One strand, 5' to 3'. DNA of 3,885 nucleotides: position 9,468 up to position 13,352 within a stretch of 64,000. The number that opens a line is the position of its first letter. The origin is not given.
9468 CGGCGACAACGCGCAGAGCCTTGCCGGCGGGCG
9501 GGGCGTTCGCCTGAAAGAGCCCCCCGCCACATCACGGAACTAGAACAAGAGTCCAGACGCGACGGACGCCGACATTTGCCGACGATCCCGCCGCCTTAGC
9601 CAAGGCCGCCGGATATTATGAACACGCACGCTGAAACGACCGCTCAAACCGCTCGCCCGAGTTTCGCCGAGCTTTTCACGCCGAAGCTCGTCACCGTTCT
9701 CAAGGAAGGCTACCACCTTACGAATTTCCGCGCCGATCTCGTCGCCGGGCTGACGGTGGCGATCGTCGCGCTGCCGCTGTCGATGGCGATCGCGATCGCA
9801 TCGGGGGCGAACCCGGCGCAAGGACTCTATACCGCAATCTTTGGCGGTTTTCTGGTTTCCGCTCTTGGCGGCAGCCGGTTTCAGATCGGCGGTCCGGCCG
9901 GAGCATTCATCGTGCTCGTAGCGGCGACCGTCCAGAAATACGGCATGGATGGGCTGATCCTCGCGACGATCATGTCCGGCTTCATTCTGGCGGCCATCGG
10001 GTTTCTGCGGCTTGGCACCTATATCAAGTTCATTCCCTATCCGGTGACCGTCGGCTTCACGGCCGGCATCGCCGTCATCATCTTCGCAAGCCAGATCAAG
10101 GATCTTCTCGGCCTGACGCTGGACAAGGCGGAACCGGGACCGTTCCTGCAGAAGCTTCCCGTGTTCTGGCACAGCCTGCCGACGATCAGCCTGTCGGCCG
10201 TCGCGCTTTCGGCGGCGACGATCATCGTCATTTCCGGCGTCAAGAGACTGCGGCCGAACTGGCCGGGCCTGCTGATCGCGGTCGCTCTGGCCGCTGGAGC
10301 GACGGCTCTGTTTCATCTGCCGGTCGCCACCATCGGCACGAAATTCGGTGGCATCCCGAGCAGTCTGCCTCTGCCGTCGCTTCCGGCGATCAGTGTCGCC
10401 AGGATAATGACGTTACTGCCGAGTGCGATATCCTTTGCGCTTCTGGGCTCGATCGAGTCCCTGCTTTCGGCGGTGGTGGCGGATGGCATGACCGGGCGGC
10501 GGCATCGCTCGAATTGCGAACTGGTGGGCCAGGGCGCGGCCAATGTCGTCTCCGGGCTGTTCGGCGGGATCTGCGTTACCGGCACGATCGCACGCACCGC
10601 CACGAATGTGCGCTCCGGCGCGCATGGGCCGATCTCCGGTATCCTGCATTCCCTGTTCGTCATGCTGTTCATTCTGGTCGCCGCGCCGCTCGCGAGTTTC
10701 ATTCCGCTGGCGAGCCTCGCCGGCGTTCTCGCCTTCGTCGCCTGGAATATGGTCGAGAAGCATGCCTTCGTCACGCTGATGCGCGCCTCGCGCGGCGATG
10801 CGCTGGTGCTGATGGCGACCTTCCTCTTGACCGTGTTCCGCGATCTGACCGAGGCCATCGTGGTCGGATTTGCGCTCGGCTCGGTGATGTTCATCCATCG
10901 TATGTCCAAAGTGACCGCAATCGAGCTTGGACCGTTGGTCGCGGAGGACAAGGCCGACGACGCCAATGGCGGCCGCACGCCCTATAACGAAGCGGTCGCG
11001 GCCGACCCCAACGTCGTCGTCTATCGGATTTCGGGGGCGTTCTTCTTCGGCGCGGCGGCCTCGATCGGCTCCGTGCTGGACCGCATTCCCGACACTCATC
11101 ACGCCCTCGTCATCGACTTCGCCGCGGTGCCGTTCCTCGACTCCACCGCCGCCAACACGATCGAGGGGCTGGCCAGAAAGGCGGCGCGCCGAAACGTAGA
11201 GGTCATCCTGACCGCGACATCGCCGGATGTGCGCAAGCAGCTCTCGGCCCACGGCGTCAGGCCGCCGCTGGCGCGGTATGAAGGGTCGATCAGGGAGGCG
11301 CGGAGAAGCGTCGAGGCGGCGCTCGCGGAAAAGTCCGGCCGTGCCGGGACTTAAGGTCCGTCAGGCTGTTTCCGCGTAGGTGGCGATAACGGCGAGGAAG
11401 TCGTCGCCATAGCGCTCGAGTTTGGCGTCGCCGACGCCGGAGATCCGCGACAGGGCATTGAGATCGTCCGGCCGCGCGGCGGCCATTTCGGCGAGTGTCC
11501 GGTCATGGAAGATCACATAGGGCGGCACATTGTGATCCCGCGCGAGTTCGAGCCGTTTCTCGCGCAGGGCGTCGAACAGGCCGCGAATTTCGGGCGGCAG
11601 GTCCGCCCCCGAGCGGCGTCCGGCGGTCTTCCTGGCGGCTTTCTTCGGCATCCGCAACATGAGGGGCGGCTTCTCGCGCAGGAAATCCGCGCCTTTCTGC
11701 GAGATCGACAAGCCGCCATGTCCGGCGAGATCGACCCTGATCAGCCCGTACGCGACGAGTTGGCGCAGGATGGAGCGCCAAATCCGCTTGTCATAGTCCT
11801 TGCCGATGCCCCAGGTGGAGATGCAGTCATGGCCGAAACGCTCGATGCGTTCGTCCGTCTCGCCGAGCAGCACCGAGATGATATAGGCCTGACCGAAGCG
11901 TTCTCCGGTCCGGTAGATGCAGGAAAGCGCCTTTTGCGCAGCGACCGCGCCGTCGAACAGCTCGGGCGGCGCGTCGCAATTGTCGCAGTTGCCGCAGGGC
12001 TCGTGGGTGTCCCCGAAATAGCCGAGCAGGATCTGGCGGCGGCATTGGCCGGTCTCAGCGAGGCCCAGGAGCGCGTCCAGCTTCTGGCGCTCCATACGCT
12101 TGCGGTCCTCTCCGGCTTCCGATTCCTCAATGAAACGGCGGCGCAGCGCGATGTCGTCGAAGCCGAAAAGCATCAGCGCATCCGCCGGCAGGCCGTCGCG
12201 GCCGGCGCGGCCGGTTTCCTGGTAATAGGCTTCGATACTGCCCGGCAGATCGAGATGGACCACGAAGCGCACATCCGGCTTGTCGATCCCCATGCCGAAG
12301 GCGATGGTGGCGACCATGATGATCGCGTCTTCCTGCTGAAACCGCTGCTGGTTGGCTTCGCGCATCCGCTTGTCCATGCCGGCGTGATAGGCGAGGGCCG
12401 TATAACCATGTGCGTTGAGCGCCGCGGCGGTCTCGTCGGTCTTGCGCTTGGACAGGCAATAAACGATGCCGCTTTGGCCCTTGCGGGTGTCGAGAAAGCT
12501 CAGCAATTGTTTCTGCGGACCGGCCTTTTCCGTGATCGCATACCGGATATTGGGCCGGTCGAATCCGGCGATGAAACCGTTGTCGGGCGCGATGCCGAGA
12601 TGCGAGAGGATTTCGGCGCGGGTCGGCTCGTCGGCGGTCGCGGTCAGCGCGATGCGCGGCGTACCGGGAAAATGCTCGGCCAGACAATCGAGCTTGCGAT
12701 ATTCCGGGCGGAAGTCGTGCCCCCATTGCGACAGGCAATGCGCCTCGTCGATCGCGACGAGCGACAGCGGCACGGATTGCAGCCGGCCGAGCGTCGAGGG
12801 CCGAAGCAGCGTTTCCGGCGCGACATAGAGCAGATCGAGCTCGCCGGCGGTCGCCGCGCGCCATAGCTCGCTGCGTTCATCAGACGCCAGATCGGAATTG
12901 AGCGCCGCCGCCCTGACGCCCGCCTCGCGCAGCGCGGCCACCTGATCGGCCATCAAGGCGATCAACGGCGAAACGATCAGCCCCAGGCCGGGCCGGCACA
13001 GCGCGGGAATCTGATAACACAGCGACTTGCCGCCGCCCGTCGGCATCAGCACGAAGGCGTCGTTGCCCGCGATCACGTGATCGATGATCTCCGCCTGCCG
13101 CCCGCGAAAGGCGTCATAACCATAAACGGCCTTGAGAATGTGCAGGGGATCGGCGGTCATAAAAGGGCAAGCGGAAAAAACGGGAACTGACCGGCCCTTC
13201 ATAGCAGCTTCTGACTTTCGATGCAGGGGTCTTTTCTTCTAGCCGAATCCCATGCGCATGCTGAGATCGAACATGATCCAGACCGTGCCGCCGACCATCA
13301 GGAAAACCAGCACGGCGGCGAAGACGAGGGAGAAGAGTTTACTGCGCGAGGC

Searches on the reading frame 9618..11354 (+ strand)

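Call 25: search_protein_families(library=pfam, proteins=[window:9618-11354:+], max_evalue=0.0001)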
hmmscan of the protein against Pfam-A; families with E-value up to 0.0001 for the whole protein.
window:9618-11354:+ (578 aa): 2 families
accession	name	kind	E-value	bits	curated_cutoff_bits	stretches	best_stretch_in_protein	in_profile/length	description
PF00916.26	Sulfate_transp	-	2.4e-80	270.6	23.2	1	37-401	1-380/380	Sulfate permease family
PF01740.26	STAS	-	6.1e-17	61.8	22.6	1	462-548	6-94/106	STAS domain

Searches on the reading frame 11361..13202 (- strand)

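Call 25: search_protein_families(library=pfam, proteins=[window:11361-13202:-], max_evalue=0.0001)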
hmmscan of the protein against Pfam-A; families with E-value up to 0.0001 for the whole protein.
window:11361-13202:- (613 aa): 5 families
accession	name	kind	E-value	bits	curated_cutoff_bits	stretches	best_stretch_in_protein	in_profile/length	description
PF09382.16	RQC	-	5.1e-34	117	23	1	412-523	1-112/114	RQC domain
PF00570.28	HRDC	-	2.4e-24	85.5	23.8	1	541-606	3-68/68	HRDC domain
PF00270.35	DEAD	-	3.1e-24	86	26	1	36-192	4-162/167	DEAD/DEAH box helicase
PF00271.37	Helicase_C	-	6.2e-23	81.6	23.5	1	232-337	5-110/110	Helicase conserved C-terminal domain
PF16124.10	RecQ_Zn_bind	-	6.3e-19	68.9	25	1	349-409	2-65/66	RecQ zinc-binding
